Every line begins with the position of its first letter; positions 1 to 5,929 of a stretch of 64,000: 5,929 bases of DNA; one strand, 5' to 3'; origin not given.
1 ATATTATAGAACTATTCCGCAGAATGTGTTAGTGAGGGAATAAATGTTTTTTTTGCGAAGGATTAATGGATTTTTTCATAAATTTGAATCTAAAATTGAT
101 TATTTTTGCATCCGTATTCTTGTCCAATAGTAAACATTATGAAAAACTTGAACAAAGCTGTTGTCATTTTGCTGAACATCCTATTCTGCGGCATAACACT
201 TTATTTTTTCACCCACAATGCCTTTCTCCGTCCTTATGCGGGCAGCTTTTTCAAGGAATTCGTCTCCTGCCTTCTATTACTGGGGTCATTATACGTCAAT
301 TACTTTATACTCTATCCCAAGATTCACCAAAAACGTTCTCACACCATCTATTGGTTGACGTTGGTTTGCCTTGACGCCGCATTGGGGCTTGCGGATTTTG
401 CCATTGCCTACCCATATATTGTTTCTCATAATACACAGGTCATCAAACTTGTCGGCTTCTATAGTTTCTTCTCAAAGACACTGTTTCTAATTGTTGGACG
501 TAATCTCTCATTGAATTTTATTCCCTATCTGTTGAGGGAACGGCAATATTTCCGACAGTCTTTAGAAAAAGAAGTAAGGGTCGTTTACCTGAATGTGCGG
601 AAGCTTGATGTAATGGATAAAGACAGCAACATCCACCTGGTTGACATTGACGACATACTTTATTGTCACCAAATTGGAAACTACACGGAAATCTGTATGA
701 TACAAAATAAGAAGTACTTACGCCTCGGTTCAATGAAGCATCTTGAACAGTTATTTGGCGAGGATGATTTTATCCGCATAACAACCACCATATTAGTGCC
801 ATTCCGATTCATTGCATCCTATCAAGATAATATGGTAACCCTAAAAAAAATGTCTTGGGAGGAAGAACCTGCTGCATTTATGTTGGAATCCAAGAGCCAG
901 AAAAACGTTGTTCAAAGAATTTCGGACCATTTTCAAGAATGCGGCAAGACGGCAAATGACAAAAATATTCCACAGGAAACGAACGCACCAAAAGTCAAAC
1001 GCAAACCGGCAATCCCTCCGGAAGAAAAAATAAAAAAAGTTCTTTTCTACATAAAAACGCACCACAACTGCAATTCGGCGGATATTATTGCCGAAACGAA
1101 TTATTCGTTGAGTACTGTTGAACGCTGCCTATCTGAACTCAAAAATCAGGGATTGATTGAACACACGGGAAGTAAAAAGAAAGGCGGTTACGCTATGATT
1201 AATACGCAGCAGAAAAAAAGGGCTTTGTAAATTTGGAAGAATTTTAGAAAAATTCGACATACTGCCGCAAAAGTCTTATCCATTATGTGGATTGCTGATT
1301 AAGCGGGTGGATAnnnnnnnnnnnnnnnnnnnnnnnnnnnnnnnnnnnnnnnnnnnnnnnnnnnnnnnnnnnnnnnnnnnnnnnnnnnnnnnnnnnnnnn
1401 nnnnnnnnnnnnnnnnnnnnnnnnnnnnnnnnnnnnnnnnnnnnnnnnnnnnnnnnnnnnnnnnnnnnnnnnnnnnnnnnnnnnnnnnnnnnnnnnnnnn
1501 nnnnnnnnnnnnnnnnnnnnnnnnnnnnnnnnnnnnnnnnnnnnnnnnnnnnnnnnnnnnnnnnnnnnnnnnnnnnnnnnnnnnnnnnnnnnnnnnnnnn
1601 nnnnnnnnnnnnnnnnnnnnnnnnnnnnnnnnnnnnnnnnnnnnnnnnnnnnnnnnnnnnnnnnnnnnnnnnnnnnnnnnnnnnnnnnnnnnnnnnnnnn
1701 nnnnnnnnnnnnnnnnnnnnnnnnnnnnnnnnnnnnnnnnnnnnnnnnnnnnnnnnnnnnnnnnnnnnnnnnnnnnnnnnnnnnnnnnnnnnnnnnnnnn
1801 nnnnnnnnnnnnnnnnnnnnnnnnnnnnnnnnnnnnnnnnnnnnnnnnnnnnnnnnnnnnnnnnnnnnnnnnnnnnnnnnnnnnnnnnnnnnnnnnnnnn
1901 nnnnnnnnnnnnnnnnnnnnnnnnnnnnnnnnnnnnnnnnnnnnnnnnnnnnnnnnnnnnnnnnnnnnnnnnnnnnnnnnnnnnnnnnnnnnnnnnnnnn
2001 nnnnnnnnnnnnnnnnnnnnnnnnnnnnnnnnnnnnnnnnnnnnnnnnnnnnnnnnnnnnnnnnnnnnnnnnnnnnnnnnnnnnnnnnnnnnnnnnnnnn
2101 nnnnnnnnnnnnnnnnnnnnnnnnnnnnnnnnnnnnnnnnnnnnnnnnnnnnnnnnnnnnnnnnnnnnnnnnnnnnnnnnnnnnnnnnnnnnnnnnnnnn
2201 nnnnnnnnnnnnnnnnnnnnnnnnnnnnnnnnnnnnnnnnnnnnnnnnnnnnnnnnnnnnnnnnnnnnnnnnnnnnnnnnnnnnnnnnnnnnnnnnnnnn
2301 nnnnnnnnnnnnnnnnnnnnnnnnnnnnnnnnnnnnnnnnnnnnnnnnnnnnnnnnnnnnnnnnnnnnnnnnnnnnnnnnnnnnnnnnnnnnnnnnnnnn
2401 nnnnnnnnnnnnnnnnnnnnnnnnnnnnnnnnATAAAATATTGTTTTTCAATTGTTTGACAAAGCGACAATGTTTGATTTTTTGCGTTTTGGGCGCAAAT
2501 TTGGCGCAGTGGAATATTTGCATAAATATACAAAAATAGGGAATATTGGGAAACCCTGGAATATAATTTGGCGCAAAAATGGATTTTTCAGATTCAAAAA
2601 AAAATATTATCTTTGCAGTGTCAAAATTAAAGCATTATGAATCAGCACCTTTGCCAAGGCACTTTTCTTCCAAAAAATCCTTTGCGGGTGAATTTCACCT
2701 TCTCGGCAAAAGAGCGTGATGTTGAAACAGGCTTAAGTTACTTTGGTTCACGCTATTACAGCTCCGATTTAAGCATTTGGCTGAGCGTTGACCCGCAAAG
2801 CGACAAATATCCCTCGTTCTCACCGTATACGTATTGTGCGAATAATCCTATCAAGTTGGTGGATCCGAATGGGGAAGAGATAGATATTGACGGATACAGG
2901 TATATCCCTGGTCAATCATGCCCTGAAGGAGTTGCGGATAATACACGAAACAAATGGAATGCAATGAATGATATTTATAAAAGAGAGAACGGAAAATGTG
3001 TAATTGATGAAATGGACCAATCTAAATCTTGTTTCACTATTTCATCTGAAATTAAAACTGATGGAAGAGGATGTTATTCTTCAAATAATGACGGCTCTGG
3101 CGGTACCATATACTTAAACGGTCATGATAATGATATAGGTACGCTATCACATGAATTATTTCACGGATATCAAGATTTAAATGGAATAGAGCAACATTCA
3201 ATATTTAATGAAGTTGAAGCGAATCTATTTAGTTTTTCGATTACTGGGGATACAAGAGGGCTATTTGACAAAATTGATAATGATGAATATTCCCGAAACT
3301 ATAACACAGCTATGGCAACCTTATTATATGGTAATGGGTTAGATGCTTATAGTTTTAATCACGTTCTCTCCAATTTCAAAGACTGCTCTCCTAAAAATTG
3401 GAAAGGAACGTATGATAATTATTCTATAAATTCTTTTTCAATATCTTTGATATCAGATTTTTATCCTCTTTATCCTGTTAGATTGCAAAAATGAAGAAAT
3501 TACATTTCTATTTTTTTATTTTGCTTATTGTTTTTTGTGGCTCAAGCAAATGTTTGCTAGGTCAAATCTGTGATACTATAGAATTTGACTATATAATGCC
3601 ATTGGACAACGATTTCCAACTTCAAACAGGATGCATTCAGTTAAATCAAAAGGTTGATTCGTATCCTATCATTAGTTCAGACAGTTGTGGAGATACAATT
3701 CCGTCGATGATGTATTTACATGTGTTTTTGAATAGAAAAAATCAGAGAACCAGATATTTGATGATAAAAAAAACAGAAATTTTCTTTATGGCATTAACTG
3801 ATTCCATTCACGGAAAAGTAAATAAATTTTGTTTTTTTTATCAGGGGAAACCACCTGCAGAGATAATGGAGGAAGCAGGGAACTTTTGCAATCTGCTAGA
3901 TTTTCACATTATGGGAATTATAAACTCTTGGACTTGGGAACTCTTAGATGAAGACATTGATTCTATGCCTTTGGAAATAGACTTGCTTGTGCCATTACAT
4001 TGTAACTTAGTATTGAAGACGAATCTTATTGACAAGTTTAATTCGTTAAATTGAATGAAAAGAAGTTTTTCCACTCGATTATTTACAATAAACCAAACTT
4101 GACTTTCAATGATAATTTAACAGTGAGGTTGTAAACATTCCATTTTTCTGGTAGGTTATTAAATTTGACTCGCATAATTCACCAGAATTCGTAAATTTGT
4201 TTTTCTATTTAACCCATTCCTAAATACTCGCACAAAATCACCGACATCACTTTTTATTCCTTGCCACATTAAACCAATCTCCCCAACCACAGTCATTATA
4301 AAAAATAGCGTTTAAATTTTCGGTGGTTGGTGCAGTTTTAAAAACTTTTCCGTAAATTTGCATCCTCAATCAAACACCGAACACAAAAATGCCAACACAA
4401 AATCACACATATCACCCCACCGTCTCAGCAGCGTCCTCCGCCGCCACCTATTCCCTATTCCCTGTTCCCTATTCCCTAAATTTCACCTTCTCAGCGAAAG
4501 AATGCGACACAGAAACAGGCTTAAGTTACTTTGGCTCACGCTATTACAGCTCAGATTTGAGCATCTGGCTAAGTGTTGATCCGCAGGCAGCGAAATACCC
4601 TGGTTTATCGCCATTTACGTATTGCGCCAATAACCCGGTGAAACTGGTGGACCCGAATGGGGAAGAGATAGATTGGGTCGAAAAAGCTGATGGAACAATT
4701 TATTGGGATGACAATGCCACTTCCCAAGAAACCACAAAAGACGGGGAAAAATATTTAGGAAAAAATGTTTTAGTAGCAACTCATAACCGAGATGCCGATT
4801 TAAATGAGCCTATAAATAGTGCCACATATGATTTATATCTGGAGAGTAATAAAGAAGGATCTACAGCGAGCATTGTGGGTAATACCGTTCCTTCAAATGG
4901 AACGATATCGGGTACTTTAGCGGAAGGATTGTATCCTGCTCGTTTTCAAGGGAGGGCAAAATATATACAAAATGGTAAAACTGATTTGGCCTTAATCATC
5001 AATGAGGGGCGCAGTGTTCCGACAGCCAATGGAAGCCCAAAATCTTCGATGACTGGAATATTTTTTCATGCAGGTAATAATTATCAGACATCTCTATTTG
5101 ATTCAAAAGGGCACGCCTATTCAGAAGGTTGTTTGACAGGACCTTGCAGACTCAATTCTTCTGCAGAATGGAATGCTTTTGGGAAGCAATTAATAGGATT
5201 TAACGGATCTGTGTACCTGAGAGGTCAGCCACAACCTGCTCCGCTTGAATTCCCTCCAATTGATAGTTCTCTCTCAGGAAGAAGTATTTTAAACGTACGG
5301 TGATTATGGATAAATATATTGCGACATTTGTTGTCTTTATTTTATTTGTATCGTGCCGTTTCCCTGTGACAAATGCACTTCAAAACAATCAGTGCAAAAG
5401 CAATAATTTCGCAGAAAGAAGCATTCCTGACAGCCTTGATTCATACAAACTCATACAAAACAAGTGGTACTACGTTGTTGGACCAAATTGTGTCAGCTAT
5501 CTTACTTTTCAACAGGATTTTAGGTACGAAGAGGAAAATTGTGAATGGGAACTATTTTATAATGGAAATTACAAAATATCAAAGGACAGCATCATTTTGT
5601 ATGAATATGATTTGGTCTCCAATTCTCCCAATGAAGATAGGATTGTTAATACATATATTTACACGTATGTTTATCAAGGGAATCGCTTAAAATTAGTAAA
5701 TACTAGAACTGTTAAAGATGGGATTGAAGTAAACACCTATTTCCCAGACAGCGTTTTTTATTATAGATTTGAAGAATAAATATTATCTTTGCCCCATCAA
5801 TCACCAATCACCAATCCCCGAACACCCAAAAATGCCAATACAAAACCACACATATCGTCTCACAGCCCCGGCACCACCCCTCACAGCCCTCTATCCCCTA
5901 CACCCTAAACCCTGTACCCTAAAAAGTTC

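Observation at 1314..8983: Tyrosine-recombinase-linked array of four promoter-equipped Rhs-tip toxin plus exported-immunity cassettes (integron-like / rAID-like)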

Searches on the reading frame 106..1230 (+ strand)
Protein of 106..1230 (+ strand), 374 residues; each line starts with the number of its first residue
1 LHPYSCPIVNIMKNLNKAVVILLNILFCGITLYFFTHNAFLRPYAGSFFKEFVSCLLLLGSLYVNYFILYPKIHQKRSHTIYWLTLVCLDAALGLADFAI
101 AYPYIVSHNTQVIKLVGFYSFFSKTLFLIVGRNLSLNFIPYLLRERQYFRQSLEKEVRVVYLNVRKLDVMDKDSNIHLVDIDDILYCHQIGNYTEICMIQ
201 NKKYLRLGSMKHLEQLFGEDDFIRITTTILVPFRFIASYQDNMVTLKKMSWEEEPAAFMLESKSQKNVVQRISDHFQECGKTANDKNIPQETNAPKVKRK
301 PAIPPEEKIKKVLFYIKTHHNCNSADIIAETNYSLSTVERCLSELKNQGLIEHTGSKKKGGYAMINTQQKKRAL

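Call 3: search_protein_families(library=pfam, proteins=[window:106-1230:+], max_evalue=0.01)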
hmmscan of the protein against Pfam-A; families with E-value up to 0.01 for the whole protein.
window:106-1230:+ (374 aa): 10 families
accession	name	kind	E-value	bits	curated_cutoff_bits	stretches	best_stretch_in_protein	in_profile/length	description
PF04397.21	LytTR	-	1.1e-08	35.6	22.6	1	175-247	2-78/98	LytTr DNA-binding domain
PF13412.12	HTH_24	-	4.5e-05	23.4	21.9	1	308-352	4-48/48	Winged helix-turn-helix DNA-binding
PF12802.13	MarR_2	-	5.1e-05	23.8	27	1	312-357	10-56/61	MarR family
PF09339.16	HTH_IclR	-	0.0015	18.7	22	1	312-353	8-50/52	IclR helix-turn-helix domain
PF08220.18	HTH_DeoR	-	0.0038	17.4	21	1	310-366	3-55/57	DeoR-like helix-turn-helix domain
PF25213.1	HVO_A0261_N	-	0.0039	17.5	35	0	323-362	26-61/86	HVO_A0261 N-terminal domain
PF13463.12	HTH_27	-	0.0052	17.5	22.2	0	312-362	8-59/68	Winged helix DNA-binding domain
PF06162.17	PgaPase_1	-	0.0061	16.8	24.4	0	221-287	49-114/166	Putative pyroglutamyl peptidase PgaPase_1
PF02082.26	Rrf2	-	0.0063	17.1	30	0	312-364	11-65/132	Iron-dependent Transcriptional regulator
PF01022.26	HTH_5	-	0.0091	16.3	22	0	313-352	8-46/47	Bacterial regulatory protein, arsR family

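Call 34: find_encoding_contigs(protein=window:139-1230:+, flank=10000, max_places=5)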
Protein window:139-1230:+ (363 aa): no gene with exactly this product is on record in the collection.

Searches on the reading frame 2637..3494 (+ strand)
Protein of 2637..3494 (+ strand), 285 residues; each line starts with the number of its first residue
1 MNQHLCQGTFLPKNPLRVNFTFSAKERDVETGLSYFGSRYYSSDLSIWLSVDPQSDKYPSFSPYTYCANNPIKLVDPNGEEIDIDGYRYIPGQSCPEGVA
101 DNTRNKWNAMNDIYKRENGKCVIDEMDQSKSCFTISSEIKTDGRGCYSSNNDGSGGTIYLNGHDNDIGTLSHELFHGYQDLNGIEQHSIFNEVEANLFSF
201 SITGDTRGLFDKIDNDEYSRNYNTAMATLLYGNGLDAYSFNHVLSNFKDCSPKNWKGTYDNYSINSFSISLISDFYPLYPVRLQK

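Call 3: search_protein_families(library=pfam, proteins=[window:2637-3494:+], max_evalue=0.01)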
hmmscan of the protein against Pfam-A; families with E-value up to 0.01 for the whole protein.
window:2637-3494:+ (285 aa): 1 family
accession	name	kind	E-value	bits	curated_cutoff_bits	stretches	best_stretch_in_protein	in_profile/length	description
PF14891.12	Peptidase_M91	-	0.007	17.1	25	0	105-188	16-114/176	Effector protein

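Call 4: search_protein_families(library=ncbifam, proteins=[window:2637-3494:+], max_evalue=0.01)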
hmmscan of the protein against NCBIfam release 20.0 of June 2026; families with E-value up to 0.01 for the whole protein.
window:2637-3494:+ (285 aa): 1 family
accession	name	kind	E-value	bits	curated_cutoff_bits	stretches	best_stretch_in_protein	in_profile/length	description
TIGR03696.1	Rhs_assc_core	domain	2.7e-17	63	32.5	1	16-79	13-75/76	RHS repeat-associated core domain-containing protein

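Call 35: find_encoding_contigs(protein=window:2637-3494:+, flank=10000, max_places=5)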
Protein window:2637-3494:+ (285 aa): no gene with exactly this product is on record in the collection.

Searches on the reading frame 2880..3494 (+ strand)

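Call 71: search_protein_families(library=pfam, proteins=[window:2880-3494:+], max_evalue=1)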
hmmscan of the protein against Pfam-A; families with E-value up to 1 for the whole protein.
window:2880-3494:+ (204 aa): 2 families
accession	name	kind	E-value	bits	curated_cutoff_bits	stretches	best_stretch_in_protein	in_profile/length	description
PF14891.12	Peptidase_M91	-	0.0033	18.2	25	1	23-108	15-115/176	Effector protein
PF20573.4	DUF6782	-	0.091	12.4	27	1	27-106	33-111/241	Putative metallopeptidase family (DUF6782)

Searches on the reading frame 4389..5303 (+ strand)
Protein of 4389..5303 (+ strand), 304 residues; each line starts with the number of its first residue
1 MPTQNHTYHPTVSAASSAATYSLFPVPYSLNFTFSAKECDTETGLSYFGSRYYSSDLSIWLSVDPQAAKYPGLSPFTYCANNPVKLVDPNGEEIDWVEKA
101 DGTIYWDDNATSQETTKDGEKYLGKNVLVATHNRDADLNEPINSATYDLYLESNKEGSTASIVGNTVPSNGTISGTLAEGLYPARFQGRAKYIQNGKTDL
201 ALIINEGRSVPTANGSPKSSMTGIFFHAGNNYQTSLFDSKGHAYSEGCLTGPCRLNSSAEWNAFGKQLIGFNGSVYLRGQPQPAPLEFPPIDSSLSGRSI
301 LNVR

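Call 3: search_protein_families(library=pfam, proteins=[window:4389-5303:+], max_evalue=0.01)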
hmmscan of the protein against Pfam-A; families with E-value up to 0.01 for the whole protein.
window:4389-5303:+ (304 aa): 0 families

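Call 4: search_protein_families(library=ncbifam, proteins=[window:4389-5303:+], max_evalue=0.01)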
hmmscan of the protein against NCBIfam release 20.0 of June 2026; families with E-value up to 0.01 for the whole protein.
window:4389-5303:+ (304 aa): 1 family
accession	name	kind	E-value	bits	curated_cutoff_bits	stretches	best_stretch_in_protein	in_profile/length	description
TIGR03696.1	Rhs_assc_core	domain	2.8e-16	59.8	32.5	1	31-91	16-75/76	RHS repeat-associated core domain-containing protein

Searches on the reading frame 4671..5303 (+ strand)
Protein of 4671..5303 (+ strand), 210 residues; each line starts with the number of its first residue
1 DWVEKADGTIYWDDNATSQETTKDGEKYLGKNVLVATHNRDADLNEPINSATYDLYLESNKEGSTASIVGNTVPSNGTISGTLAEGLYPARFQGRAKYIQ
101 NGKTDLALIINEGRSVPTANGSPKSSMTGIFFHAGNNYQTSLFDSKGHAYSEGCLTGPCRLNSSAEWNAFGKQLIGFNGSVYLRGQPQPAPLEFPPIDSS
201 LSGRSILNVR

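Call 71: search_protein_families(library=pfam, proteins=[window:4671-5303:+], max_evalue=1)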
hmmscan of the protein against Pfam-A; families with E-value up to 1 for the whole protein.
window:4671-5303:+ (210 aa): 0 families

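Call 72: search_solved_structures(query=window:4671-5303:+, max_evalue=10)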
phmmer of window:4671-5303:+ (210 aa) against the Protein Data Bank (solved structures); distinct sequences matched with E-value up to 10: 0.

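Call 99: search_protein_representatives(protein=window:4671-5303:+)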
Query: 210 residues. Proteins with E-value up to 0.001 (for the whole library): 125; up to 1e-10: 57; up to 1e-30: 32. The best 125 are listed.
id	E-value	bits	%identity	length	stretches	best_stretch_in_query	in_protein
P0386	2.7e-93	327.9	73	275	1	1-207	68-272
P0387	2.1e-55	204.1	57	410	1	1-194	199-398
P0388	2.5e-55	203.9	59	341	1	1-187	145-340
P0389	1.2e-54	201.6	57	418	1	1-199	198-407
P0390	9.1e-54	198.8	57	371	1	1-188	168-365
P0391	3.8e-51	190.2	62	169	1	29-188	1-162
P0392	1.5e-48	181.7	54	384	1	1-189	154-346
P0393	1.3e-47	178.6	66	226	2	1-75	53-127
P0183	3.0e-47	177.5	58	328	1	1-188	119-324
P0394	2.2e-46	174.7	55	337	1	1-188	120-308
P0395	9.2e-46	172.6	54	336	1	1-185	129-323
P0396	6.4e-44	166.6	55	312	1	1-187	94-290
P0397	2.7e-42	161.3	52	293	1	1-188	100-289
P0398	2.2e-41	158.3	52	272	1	1-186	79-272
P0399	2.4e-41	158.2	54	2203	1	1-188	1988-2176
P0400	1.3e-40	155.8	51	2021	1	1-203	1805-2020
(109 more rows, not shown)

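Call 106: predict_structure(alignment_id=A10)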
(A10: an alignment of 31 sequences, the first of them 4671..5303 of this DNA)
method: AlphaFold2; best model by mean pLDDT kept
length: 210 residues; sequences in the alignment: 31
mean_pLDDT: 93.7   pTM: 0.86
mean pLDDT of the five models: 93.7, 92.8, 92.5, 92.0, 91.9
residues with pLDDT >= 90: 171; 70-90: 30; 50-70: 9; < 50: 0
segments of 3 or more residues with pLDDT < 50: none
pLDDT, mean of each block of 10 residues (from residue 1): 97 98 98 98 97 99 98 94 98 85 88 98 95 97 94 96 96 97 94 84 66
secondary structure, 60 per line:
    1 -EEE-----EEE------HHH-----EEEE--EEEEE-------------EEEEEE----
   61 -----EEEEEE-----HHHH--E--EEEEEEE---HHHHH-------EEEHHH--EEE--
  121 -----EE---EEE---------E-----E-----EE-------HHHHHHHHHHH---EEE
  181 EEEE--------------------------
elements in order: E2-4 E10-12 E27-30 E33-37 E51-56 E66-71 H77-80 E86-92 H96-100 E108-110 E116-118 E131-133 H164-174 E178-184

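Call 108: fold_search(model_id=the predicted structure, library=pdb)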
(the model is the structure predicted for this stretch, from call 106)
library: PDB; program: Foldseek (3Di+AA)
matches with E <= 10: 125; with E <= 0.001: 1
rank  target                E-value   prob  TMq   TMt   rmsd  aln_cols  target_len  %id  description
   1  8qzg                  3.1e-04  1.00  0.36  0.30  11.5       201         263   14  1,3 L,D-transpeptidase from Gluconobacter oxydans (released 2023-11-08)
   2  5lbg_A                3.8e-03  0.95  0.30  0.26   8.9       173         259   14  Crystal structure of the Mycobacterium tuberculosis L,D-transpeptidase-2 (LdtMt2) BC-module with faropenem-derived add (released 2017-01-18)
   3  5du7_C                6.4e-03  0.96  0.31  0.20   8.3       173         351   14  Crystal structure of ldtMt2 at 1.79 Angstrom resolution (released 2016-09-28)
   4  4xzz_A                7.6e-03  0.98  0.36  0.25   6.5       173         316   13  Structure of Helicobacter pylori Csd6 in the ligand-free state (released 2015-09-02)
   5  4gsq                  1.2e-02  0.99  0.36  0.31   7.1       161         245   17  Structural basis for the inhibition of Mycobacterium tuberculosis L,D-transpeptidase by meropenem, a drug effective agai (released 2013-02-27)
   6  4huc_B                1.4e-02  0.84  0.29  0.25  10.4       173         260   14  Crystal structure of LdtMt2, a L,D-transpeptidase from Mycobacterium tuberculosis: domain B and C (released 2012-12-12)
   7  5uwv_B                3.5e-02  0.84  0.31  0.21   8.0       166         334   12  Crystal structure of Mycobacterium abscessus L,D-transpeptidase 2 (released 2017-08-16)
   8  5uwv_D                4.2e-02  0.80  0.31  0.21   9.0       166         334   13  Crystal structure of Mycobacterium abscessus L,D-transpeptidase 2 (released 2017-08-16)
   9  4z7a                  5.6e-02  0.84  0.32  0.20   9.3       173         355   12  Structural and biochemical characterization of a non-functionally redundant M. tuberculosis (3,3) L,D-Transpeptidase, Ld (released 2015-09-02)
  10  4zfq                  2.1e-01  0.85  0.38  0.25   7.0       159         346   11  Structure of M. tuberculosis (3,3) L,D-Transpeptidase, LdtMt5. (Meropenen-adduct form) (released 2015-09-02)
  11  7bdu_A                3.6e-01  0.02  0.11  0.08  18.2       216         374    7  Crystal structure of a Hsp47-collagen peptide complex (released 2021-11-10)
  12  7ajx                  4.8e-01  0.18  0.30  0.15  10.8       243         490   11  The X-ray Structure of L,D-transpeptidase LdtA from Vibrio cholerae in complex with meropenem (released 2021-10-06)
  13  7bdu_B                1.3e+00  0.01  0.10  0.08  19.4       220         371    8  Crystal structure of a Hsp47-collagen peptide complex (released 2021-11-10)
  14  2atw_A                1.4e+00  0.06  0.14  0.13  10.2        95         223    9  Structure of a Mycobacterium tuberculosis NusA-RNA complex (released 2005-10-11)
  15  2zf9_A                1.7e+00  0.01  0.12  0.13  19.0       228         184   10  Crystal structure of a type III cohesin module from the cellulosomal ScaE cell-surface anchoring scaffoldin of Ruminoc (released 2008-12-30)
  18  7bee_A                1.9e+00  0.01  0.08  0.05  21.4       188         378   10  Crystal structure of a Hsp47-collagen peptide complex (released 2021-11-10)
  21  7bfi_B                2.5e+00  0.01  0.09  0.06  20.4       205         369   10  A double-histidine mutant of HSP47 slows down client release at low pH (released 2021-11-10)
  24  7kyx                  3.2e+00  0.02  0.14  0.10  14.4       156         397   11  Crystal structure of human CORO6 (released 2021-01-27)
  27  7bfi_A                3.3e+00  0.01  0.09  0.07  18.7       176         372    7  A double-histidine mutant of HSP47 slows down client release at low pH (released 2021-11-10)
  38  7sty                  4.5e+00  0.02  0.12  0.08  14.0        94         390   12  Crystal structure of human CORO1C (released 2021-12-01)
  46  7sul_B                5.0e+00  0.01  0.14  0.10  14.3       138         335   13  Crystal structure of the WD-repeat domain of human SEC31A (released 2021-12-01)
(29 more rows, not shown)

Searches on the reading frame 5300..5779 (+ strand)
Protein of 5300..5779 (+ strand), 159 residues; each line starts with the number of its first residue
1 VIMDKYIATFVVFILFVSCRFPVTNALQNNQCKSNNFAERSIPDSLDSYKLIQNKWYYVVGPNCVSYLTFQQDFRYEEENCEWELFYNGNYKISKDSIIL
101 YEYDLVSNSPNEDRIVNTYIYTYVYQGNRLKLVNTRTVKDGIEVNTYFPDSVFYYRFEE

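Call 3: search_protein_families(library=pfam, proteins=[window:5300-5779:+], max_evalue=0.01)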
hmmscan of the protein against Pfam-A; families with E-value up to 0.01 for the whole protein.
window:5300-5779:+ (159 aa): 0 families

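Call 4: search_protein_families(library=ncbifam, proteins=[window:5300-5779:+], max_evalue=0.01)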
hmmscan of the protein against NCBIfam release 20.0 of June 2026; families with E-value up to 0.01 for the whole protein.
window:5300-5779:+ (159 aa): 0 families

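Call 71: search_protein_families(library=pfam, proteins=[window:5300-5779:+], max_evalue=1)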
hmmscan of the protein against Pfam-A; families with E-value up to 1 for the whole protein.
window:5300-5779:+ (159 aa): 2 families
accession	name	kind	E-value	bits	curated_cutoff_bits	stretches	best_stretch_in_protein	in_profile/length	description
PF10541.14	KASH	-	0.12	13.1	23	1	9-39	14-43/58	Nuclear envelope localisation domain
PF18692.7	DUF5640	-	0.15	12.4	28.5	1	78-144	27-82/85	Family of unknown function (DUF5640)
